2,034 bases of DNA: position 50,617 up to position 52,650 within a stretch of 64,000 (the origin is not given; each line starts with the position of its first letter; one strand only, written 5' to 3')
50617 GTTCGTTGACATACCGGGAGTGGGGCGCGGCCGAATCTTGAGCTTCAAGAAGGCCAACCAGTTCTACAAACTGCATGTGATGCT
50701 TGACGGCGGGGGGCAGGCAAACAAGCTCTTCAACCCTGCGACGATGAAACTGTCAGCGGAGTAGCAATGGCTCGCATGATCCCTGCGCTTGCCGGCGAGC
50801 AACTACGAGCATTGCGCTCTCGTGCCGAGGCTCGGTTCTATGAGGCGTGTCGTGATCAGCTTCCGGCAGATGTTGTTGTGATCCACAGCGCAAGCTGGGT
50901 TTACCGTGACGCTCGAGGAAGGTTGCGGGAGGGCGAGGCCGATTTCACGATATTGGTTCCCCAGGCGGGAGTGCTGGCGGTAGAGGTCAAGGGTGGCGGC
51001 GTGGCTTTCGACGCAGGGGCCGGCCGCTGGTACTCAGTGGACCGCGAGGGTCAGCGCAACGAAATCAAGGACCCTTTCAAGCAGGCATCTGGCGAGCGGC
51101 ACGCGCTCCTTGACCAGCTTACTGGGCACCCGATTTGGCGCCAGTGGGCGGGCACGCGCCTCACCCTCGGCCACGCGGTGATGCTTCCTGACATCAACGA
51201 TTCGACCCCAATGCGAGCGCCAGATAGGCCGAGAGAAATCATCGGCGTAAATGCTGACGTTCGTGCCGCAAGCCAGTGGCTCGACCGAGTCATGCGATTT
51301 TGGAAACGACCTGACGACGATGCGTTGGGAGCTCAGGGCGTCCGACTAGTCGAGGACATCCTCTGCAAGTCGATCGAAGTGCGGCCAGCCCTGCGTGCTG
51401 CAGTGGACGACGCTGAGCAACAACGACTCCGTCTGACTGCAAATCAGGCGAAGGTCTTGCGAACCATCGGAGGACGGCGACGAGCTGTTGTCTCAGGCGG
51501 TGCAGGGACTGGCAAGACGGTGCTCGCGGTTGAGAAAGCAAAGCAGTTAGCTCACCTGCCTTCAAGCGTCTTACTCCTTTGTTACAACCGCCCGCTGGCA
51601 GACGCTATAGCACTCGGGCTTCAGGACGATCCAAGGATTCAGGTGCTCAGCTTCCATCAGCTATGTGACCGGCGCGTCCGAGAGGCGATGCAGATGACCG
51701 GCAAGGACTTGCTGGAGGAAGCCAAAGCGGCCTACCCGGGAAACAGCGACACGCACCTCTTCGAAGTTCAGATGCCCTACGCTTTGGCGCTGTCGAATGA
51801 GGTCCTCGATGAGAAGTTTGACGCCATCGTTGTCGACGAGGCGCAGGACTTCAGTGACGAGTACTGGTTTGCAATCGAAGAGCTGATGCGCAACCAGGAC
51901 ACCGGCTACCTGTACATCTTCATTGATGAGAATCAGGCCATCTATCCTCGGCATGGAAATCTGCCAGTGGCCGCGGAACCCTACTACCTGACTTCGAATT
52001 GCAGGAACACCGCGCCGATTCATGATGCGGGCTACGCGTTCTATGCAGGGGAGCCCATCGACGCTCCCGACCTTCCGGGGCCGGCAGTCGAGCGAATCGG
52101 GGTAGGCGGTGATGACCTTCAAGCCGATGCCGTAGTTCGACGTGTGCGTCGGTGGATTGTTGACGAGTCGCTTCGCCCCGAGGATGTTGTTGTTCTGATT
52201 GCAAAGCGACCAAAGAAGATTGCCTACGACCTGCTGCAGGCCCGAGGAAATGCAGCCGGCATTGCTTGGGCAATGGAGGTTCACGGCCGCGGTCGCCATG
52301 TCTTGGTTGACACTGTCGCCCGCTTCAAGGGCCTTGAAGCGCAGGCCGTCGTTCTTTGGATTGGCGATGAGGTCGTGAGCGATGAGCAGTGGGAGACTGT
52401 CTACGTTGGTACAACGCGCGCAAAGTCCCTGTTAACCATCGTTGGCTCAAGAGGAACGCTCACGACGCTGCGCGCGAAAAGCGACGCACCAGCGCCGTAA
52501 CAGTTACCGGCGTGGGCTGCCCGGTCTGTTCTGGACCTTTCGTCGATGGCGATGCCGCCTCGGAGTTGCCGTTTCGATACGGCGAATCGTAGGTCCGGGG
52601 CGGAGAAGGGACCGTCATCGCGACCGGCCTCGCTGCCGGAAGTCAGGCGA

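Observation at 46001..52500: Candidate novel two-gene defence system: NO VEIN-like GHKL ATPase-DUF3883 nuclease giant plus NERD-SF1 helicase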

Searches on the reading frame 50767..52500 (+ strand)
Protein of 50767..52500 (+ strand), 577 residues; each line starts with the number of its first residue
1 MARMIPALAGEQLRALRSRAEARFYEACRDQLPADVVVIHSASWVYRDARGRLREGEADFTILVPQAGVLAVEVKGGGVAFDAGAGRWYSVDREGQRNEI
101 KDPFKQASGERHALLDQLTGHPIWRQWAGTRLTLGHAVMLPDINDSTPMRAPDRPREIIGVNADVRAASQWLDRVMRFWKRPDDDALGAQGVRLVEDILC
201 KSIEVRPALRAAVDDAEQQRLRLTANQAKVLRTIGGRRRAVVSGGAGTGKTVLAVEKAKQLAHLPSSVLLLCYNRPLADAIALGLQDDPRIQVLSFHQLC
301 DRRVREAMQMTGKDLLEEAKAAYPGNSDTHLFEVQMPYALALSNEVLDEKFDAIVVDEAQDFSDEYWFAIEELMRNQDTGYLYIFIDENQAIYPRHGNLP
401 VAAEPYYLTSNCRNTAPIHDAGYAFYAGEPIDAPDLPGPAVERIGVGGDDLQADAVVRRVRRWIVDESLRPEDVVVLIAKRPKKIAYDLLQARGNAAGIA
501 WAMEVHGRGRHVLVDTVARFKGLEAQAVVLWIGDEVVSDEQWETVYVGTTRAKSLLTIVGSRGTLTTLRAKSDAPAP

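Call 7: search_protein_families(library=pfam, proteins=[window:50767-52500:+], max_evalue=0.01)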
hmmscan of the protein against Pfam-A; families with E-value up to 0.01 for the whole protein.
window:50767-52500:+ (577 aa): 13 families
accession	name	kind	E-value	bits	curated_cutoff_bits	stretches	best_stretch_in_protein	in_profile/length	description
PF00580.27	UvrD-helicase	-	1.6e-08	35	23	1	347-393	209-253/271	UvrD/REP helicase N-terminal domain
PF13538.12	UvrD_C_2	-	1.8e-08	34.6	27.4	1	511-559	1-52/52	UvrD-like helicase C-terminal domain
PF09848.15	SLFN-g3_helicase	-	8.6e-08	32.3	24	1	240-393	4-128/354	Schlafen group 3, DNA/RNA helicase domain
PF13245.12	AAA_19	-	1.2e-06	29.2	25.1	1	233-393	7-131/134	AAA domain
PF08378.17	NERD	-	2e-06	28.7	22.1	1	18-122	3-101/111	Nuclease-related domain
PF04851.21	ResIII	-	5.5e-06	26.8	22.5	1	223-373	4-149/164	Type III restriction enzyme, res subunit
PF13191.12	AAA_16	-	4.7e-05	24.4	32.6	1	235-382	21-164/167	AAA ATPase domain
PF13401.12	AAA_22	-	8.8e-05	23.3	27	1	237-375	5-109/130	AAA domain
PF01443.25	Viral_helicase1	-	0.00034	20.9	21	0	509-559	178-227/228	Viral superfamily 1 RNA helicase core domain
PF13604.12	AAA_30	-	0.00036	20.8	27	1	223-367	2-105/191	AAA domain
PF25199.1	nSTAND_NTPase5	-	0.00039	20.7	34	0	346-379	93-125/145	Novel STAND NTPase 5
PF02562.22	PhoH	-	0.00044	20.3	27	1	224-262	6-44/205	PhoH-like protein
PF00270.35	DEAD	-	0.0016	18.7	26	1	224-374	1-142/167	DEAD/DEAH box helicase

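Call 8: search_protein_families(library=padloc, proteins=[window:50767-52500:+], max_evalue=0.01)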
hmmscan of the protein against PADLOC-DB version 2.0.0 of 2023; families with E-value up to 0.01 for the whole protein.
window:50767-52500:+ (577 aa): 32 families (the best 25 are shown)
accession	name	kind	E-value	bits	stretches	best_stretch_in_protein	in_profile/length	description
PDLC03813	RTasNERD-Hel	-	9.7e-64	214.3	1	1-559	1-510/519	DRT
PDLC01087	C3a187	-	2.1e-23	81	2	54-395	43-362/559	NERD+UvrD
PDLC03802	RTasHel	-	1e-10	39.1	1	346-481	188-324/675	DRT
PDLC00122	GajB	-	7.8e-10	36.3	1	514-559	425-471/502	UrvD helicase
PDLC02350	AbiO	-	3.2e-09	34.1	1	222-272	178-227/468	AbiO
PDLC00104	GajB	-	5.3e-09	33.3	1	222-275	3-57/574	UrvD helicase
PDLC02372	Nhi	-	1.3e-07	28.7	1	223-271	183-232/470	-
PDLC00135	GajB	-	2.9e-07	27.8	1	345-398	164-219/603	UrvD helicase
PDLC03002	Helicase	-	4.2e-07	26.6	1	333-377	314-357/707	-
PDLC00132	GajB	-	2.1e-06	24.7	0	348-394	212-257/625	UrvD helicase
PDLC00120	GajB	-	3.1e-06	24.6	1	345-395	150-198/458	UrvD helicase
PDLC00136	GajB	-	3.2e-06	24.3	0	341-404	197-258/570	UrvD helicase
PDLC00131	GajB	-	1.3e-05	22.3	1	344-419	240-317/647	UrvD helicase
PDLC00138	GajB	-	2.3e-05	21.3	1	346-393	216-262/581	UrvD helicase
PDLC00149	GajB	-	3.1e-05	20.6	0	345-397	201-251/577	UrvD helicase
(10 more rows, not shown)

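Call 9: search_protein_families(library=ncbifam, proteins=[window:50767-52500:+], max_evalue=0.01)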
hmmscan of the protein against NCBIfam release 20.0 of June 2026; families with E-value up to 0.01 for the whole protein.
window:50767-52500:+ (577 aa): 9 families
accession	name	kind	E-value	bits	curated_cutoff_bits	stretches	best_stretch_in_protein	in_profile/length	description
NF053713.1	helicas_STM2767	equivalog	3.4e-06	25.8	550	0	345-417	312-378/665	STM2767 family DEAD/DEAH box helicase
TIGR01447.1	recD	equivalog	5.8e-06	25.1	310.15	0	226-255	151-181/597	exodeoxyribonuclease V subunit alpha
TIGR01448.2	helicase_RecD2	equivalog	2.1e-05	22.9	500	0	214-254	307-348/713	SF1B family DNA helicase RecD2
NF041254.1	motor_HelR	exception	3e-05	22.5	750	1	223-263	188-227/706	RNA polymerase recycling motor ATPase HelR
NF047741.1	antiphage_MADS6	equivalog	8.9e-05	21.2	460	1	1-146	1-127/612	methylation-associated defense system protein kinase MAD6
NF008276.0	PRK11054.1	equivalog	0.00014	20.5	543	0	227-306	199-285/684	DNA helicase IV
TIGR02784.1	addA_alphas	equivalog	0.0037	15.6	860.75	0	347-376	387-416/1138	double-strand break repair helicase AddA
NF010407.0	PRK13833.1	subfamily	0.005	16.3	499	1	212-255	119-162/323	conjugal transfer protein TrbB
TIGR00609.1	recB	equivalog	0.0096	14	696.05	0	346-393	367-414/1175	exodeoxyribonuclease V subunit beta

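Call 28: find_homologous_proteins(query=window:50767-52500:+, max_evalue=0.00001)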
Query window:50767-52500:+ (577 aa): 3842 proteins with E <= 0.00001 among 8000 candidates; the best 120 are listed.
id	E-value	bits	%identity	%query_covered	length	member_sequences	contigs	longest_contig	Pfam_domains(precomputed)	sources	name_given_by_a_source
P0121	0.0e+0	1233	95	99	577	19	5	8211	PF13538.13,PF13245.13,PF08378.18,PF09848.16,PF04851.22,PF13191.13,PF00580.28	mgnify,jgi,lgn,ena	mgnify:CR=1 FL=1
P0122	0.0e+0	1182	90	100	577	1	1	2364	PF13538.13,PF13245.13,PF08378.18,PF09848.16,PF04851.22,PF00580.28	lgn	-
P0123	0.0e+0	1167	90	99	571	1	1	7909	PF13538.13,PF13245.13,PF08378.18,PF09848.16,PF04851.22,PF13191.13,PF00580.28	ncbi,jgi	jgi:hypothetical protein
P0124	0.0e+0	1159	88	99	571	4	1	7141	PF13538.13,PF13245.13,PF08378.18,PF09848.16,PF13191.13,PF00580.28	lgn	-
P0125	0.0e+0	1135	87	99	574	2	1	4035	PF13538.13,PF13245.13,PF08378.18,PF09848.16,PF04851.22,PF00580.28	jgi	-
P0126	0.0e+0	1135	85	100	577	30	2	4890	PF13538.13,PF13604.13,PF13245.13,PF08378.18,PF09848.16,PF13191.13,PF00580.28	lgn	-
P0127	0.0e+0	1133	86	99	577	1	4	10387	PF13538.13,PF13604.13,PF13245.13,PF08378.18,PF09848.16,PF04851.22,PF13191.13,PF00580.28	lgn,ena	-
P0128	0.0e+0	1123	85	99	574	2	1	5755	PF13538.13,PF13245.13,PF13401.13,PF08378.18,PF09848.16,PF04851.22,PF13191.13,PF00580.28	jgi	jgi:hypothetical protein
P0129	0.0e+0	1121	85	99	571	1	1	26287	PF13538.13,PF13245.13,PF08378.18,PF09848.16,PF04851.22,PF00580.28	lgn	-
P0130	0.0e+0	1121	84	100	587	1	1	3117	PF13538.13,PF13245.13,PF08378.18,PF09848.16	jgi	-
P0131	0.0e+0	1120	85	99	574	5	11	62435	PF13538.13,PF13245.13,PF08378.18,PF09848.16,PF00580.28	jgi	jgi:hypothetical protein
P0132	0.0e+0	1118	84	100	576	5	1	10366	PF13538.13,PF13245.13,PF08378.18,PF09848.16,PF04851.22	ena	-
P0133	0.0e+0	1116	86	99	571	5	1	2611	PF13538.13,PF13245.13,PF08378.18,PF09848.16,PF04851.22,PF13191.13,PF00580.28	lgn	-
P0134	0.0e+0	1094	84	99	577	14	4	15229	PF13538.13,PF13604.13,PF13245.13,PF08378.18,PF09848.16,PF04851.22,PF13191.13,PF00580.28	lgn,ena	-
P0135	0.0e+0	1063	80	100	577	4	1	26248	PF13538.13,PF13245.13,PF08378.18,PF09848.16,PF13191.13,PF00580.28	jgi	jgi:hypothetical protein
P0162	2.7e-283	958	72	100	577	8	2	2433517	PF13538.13,PF13604.13,PF13245.13,PF08378.18,PF09848.16,PF04851.22,PF00580.28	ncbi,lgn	ncbi:NERD domain-containing protein [Desulfomicrobium salsuginis]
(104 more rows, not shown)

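Call 30: find_related_loci(query=A1, collection=metagenome_contigs, flank=10000)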
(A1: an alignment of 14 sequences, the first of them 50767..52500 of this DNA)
Query A1 (577 aa) in metagenome_contigs; peptide patterns used: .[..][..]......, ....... (x = any residue, [..] = any of these).
600 stretches matched a pattern (row limit reached: there are more); 35 encode a relative of the query (tblastn E <= 1e-3); 35 distinct loci.
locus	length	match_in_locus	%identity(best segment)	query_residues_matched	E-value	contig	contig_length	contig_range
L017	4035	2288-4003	87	1-572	0e+0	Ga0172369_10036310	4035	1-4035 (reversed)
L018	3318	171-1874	85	1-568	0e+0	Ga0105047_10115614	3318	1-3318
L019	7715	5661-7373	72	1-571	0e+0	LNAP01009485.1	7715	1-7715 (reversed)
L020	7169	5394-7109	69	1-573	0e+0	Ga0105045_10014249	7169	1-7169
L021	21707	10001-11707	71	1-569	0e+0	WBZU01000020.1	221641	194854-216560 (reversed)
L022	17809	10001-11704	67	1-569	0e+0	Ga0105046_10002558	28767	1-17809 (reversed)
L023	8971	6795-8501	61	1-569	0e+0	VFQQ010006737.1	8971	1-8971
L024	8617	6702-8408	60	1-569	0e+0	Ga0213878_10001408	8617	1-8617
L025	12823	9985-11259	72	1-426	0e+0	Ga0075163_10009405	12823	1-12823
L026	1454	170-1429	71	1-421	0e+0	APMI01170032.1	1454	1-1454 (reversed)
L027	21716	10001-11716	55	1-572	0e+0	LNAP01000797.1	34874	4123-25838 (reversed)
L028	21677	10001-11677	50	1-562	0e+0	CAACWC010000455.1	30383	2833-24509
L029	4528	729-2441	55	1-571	0e+0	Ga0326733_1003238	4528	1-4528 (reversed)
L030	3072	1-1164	74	182-569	0e+0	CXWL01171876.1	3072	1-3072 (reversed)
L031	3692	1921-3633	51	1-574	0e+0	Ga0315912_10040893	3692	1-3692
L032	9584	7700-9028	63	125-568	0e+0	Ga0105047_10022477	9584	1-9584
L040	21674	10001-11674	43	1-560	3e-144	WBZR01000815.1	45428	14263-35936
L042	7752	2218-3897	36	4-565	8e-116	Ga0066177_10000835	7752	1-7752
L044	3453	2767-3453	70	68-296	4e-105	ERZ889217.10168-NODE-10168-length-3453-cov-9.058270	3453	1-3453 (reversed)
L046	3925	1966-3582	31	18-560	2e-79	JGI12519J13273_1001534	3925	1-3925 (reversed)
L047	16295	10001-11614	32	6-560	1e-70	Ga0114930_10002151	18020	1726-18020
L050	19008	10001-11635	30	1-559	2e-50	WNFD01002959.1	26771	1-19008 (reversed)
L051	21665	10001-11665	25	1-559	2e-33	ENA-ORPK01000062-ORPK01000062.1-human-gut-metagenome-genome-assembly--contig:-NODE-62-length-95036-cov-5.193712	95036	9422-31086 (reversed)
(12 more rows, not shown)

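Call 35: search_protein_families(library=pfam, proteins=[L040:4257-10001:+, L042:3-2228:+, L046:166-1911:+, L047:8098-9969:+, L047:4917-8132:+, L050:8302-10020:+, L050:5069-8305:+, L051:4654-10023:+, L051:1489-4638:+], max_evalue=0.001)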
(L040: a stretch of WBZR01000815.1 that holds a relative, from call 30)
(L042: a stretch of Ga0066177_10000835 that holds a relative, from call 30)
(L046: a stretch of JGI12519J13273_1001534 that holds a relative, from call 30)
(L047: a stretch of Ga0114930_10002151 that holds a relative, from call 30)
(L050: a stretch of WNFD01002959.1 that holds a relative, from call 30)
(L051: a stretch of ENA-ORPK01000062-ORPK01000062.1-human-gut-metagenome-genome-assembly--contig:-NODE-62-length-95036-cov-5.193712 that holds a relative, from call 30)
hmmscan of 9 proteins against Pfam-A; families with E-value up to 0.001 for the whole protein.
L040:4257-10001:+ (1914 aa): 2 families
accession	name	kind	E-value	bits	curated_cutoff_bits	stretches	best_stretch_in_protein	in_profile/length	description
PF25794.1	SACS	-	1.2e-63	215.6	32.8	1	16-241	1-238/247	Sacsin domain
PF13020.12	NOV_C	-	2.5e-15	56.7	22.1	1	1731-1814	1-82/91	Protein NO VEIN, C-terminal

L042:3-2228:+ (741 aa): 1 family
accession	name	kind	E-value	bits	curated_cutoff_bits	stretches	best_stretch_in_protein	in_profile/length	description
PF13020.12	NOV_C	-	2.4e-08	34.4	22.1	1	554-643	3-86/91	Protein NO VEIN, C-terminal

L046:166-1911:+ (581 aa): 0 families

L047:8098-9969:+ (623 aa): 1 family
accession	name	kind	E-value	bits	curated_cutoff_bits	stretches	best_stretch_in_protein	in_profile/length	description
PF09369.15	MZB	-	5.3e-09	37.1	24.2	1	486-585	2-80/80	MrfA Zn-binding domain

L047:4917-8132:+ (1071 aa): 2 families
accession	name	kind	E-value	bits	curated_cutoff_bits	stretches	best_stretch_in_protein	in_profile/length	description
PF00271.37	Helicase_C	-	1.4e-09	38.6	23.5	1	814-883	44-108/110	Helicase conserved C-terminal domain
PF00270.35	DEAD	-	1e-05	25.8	26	0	441-503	21-73/167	DEAD/DEAH box helicase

L050:8302-10020:+ (572 aa): 1 family
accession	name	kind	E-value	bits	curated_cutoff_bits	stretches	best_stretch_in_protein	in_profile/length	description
PF09369.15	MZB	-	0.00015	22.8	24.2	1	434-531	1-80/80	MrfA Zn-binding domain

L050:5069-8305:+ (1078 aa): 1 family
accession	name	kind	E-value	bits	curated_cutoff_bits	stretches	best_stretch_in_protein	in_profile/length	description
PF00271.37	Helicase_C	-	1.9e-07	31.8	23.5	1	859-905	63-109/110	Helicase conserved C-terminal domain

L051:4654-10023:+ (1789 aa): 4 families
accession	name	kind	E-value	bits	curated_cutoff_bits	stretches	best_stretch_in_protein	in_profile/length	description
PF00270.35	DEAD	-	3.8e-25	89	26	1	102-304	3-161/167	DEAD/DEAH box helicase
PF09369.15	MZB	-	1.1e-12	48.8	24.2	1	1548-1634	3-80/80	MrfA Zn-binding domain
PF00271.37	Helicase_C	-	9e-10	39.2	23.5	1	1006-1079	33-109/110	Helicase conserved C-terminal domain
PF04851.21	ResIII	-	1.4e-06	28.7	22.5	1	99-272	4-141/164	Type III restriction enzyme, res subunit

L051:1489-4638:+ (1049 aa): 0 families

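Call 36: search_protein_families(library=padloc, proteins=[L040:4257-10001:+, L042:3-2228:+, L046:166-1911:+, L047:8098-9969:+, L047:4917-8132:+, L050:8302-10020:+, L050:5069-8305:+, L051:4654-10023:+, L051:1489-4638:+], max_evalue=0.001)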
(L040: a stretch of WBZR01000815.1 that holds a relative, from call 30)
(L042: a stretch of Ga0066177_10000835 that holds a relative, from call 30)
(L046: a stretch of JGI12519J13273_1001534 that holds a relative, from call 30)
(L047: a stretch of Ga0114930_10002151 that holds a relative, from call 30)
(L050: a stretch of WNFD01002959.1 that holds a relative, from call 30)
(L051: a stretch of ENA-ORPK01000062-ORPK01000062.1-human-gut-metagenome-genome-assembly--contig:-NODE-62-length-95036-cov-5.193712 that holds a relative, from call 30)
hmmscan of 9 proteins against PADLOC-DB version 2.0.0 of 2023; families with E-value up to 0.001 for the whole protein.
L040:4257-10001:+ (1914 aa): 8 families
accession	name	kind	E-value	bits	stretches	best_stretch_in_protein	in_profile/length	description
PDLC03965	TmtA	-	8.4e-179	595.2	1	12-1849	10-1361/1370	-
PDLC03969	TmtA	-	2.3e-109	364.8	2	630-1906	437-1562/1563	-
PDLC03966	TmtA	-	1.4e-99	332.7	2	36-589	46-545/1655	-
PDLC03972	TmtA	-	8.1e-34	114.9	2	38-130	46-126/1302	-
PDLC03964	TmtA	-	4.1e-20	69.5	2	1670-1830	1379-1518/1538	-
PDLC03968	TmtA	-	7.2e-19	65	1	37-428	79-369/1486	-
PDLC00659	HmaA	-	4.7e-08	29.3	1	1715-1829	1031-1147/1176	SNF2 helicase / DEAD-box helicase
PDLC03970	TmtA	-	1.7e-06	24.2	1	37-123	66-134/1552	-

L042:3-2228:+ (741 aa): 5 families
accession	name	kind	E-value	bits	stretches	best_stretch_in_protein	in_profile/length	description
PDLC03969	TmtA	-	3.4e-70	235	1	4-728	889-1558/1563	-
PDLC03965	TmtA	-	5.4e-22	75.7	1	355-667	1091-1353/1370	-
PDLC03966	TmtA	-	4.3e-20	69.2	1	404-675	1399-1649/1655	-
PDLC03972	TmtA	-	2.5e-07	27.2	1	354-661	1073-1291/1302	-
PDLC03968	TmtA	-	0.0004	16.1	0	83-657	981-1456/1486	-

L046:166-1911:+ (581 aa): 0 families

L047:8098-9969:+ (623 aa): 4 families
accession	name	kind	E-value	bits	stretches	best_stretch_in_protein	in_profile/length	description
PDLC02583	DrmB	-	6.6e-97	324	1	18-606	5-603/606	DrmB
PDLC02584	DrmB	-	7.8e-70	233.9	1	196-606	16-432/445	DrmB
PDLC02579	DrmB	-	2e-61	205.7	1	339-616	33-313/314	DrmB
PDLC02582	DrmB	-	1.6e-10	38.2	1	461-606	506-634/649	DrmB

L047:4917-8132:+ (1071 aa): 17 families
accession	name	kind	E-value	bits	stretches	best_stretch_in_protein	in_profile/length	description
PDLC02575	DrmA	-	8.6e-209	693.4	2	640-1050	393-824/837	DrmA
PDLC02571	DrmA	-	1.5e-202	673.4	3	633-1001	840-1225/1282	DrmA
PDLC02567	DrmA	-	4.2e-135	449.8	2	640-945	1277-1610/1750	DrmA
PDLC02577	DrmA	-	8.1e-107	356.1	2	640-1000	230-623/697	DrmA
PDLC02568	DrmA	-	3.4e-90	301.4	2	640-983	149-517/611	DrmA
PDLC02576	DrmA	-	5.1e-48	161.6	3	327-635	423-725/1235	DrmA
PDLC02574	DrmA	-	3.5e-42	142.3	1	840-1002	36-200/269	DrmA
PDLC02896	DpdJ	-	1.6e-13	47.3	2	515-692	246-416/1487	DpdJ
PDLC02573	DrmA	-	1.4e-12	44.4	1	830-939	784-893/1018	DrmA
PDLC02893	DpdJ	-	7.7e-08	28.7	1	832-907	583-658/876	DpdJ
PDLC02569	DrmA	-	6.1e-07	25.6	1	843-939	832-928/1095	DrmA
PDLC02870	DpdF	-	3.2e-05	20.6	1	839-897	275-333/534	DpdF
PDLC02570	DrmA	-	0.00012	18.5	1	842-908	583-648/851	DrmA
PDLC01252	Cas3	-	0.00015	19.3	0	793-907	221-311/324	CAS-I; effector_G3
PDLC02859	DpdF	-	0.00021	17.9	1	843-898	374-429/545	DpdF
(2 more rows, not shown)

L050:8302-10020:+ (572 aa): 4 families
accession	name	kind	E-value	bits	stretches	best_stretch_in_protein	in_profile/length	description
PDLC02583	DrmB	-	3.4e-59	199.5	2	285-554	322-605/606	DrmB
PDLC02584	DrmB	-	5.5e-55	185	2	293-562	157-442/445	DrmB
PDLC02579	DrmB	-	9e-50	167.4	1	265-563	10-314/314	DrmB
PDLC02582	DrmB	-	9.8e-07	25.7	1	429-553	524-635/649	DrmB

L050:5069-8305:+ (1078 aa): 12 families
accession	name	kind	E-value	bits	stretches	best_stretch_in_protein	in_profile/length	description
PDLC02575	DrmA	-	2e-236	784.8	2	660-1075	393-828/837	DrmA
PDLC02571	DrmA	-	1e-197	657.3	4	660-1068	847-1275/1282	DrmA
PDLC02567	DrmA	-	1.1e-156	521.4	2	660-1069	1277-1716/1750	DrmA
PDLC02577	DrmA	-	9.3e-121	402.2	2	660-1044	230-645/697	DrmA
PDLC02568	DrmA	-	1.2e-93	312.8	1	570-1074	26-598/611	DrmA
PDLC02576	DrmA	-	2.6e-56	189.1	3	363-646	443-718/1235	DrmA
PDLC02574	DrmA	-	8.1e-47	157.5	1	859-1075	34-252/269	DrmA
PDLC02570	DrmA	-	8.6e-09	32.3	1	861-1011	581-728/851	DrmA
PDLC02896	DpdJ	-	3.6e-07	26.2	0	461-713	182-417/1487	DpdJ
PDLC02573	DrmA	-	2.2e-06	24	1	858-931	791-865/1018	DrmA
PDLC02569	DrmA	-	7.8e-06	21.9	1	863-953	831-922/1095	DrmA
PDLC02859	DpdF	-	0.00076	16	0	859-920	369-431/545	DpdF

L051:4654-10023:+ (1789 aa): 39 families (the best 25 are shown)
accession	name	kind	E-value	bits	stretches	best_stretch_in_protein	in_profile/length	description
PDLC00013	DruE1|DruE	-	5.8e-169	562.8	2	195-1669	246-1687/1776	SNF2 family N-terminal domain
PDLC00037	DruE3|DruE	-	2e-156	521.2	2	64-770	68-736/2055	SNF2 family N-terminal domain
PDLC00036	DruE3|DruE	-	1.1e-132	441.8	2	87-754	81-701/2023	SNF2 family N-terminal domain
PDLC00035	DruE3|DruE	-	8.7e-119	396.1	2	62-771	67-737/1460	SNF2 family N-terminal domain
PDLC00014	DruE2|DruE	-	7.4e-104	346.6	4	933-1666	1091-1818/1928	SNF2 family N-terminal domain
PDLC00015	DruE2|DruE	-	3.9e-103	344.4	3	942-1669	1069-1783/1887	SNF2 family N-terminal domain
PDLC00051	DruE4|DruE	-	7.9e-91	303.5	4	938-1146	1024-1235/1829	SNF2 family N-terminal domain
PDLC03960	SngC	-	2.5e-26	90.6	2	102-346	28-234/720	-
PDLC02896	DpdJ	-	1e-25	87.7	2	218-304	326-413/1487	DpdJ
PDLC02503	BrxHI|BrxHII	-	7.6e-22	75.4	3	1017-1084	280-347/698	BrxHI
PDLC02501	BrxHI|BrxHII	-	5e-18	62.6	2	103-304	28-196/925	BrxHI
PDLC02570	DrmA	-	1.8e-15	54.4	2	1023-1108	569-652/851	DrmA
PDLC02569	DrmA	-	3.3e-14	49.6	2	1037-1104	831-897/1095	DrmA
PDLC03928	PsyrT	-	3.3e-12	43.5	1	1014-1087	270-343/689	-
PDLC02864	DpdF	-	1.9e-11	41.5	2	1017-1090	266-339/610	DpdF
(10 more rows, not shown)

L051:1489-4638:+ (1049 aa): 0 families

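Call 44: search_solved_structures(query=A1, max_evalue=0.001)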
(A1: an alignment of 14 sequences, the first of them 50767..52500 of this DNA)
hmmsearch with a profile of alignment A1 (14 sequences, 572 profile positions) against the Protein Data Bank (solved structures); distinct sequences matched with E-value up to 0.001: 9.
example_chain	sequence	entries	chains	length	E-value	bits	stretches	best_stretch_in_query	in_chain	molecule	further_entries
9erd_A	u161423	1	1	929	8.1e-13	50.7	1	348-538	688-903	Schlafen family member 11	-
7zel_A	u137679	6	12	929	9.1e-13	50.5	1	348-538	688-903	Schlafen family member 11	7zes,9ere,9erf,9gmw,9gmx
7zep_A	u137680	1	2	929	9.1e-13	50.5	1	348-538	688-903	Schlafen family member 11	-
8j4t_G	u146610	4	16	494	2.4e-06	29.3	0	510-562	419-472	Gabija protein GajB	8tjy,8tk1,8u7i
8sm3_B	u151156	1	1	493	2.4e-06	29.3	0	510-562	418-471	Gabija protein GajB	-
8iud_A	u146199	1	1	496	2.4e-06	29.3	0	510-562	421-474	Gabija protein GajB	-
8jqb_E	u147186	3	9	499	2.4e-06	29.3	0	510-562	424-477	Gabija protein GajB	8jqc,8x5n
7ppj_A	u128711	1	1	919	8.4e-06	27.5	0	223-286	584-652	Schlafen family member 5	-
9xzj_F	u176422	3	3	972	0.00043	21.8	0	349-469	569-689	F-box DNA helicase 1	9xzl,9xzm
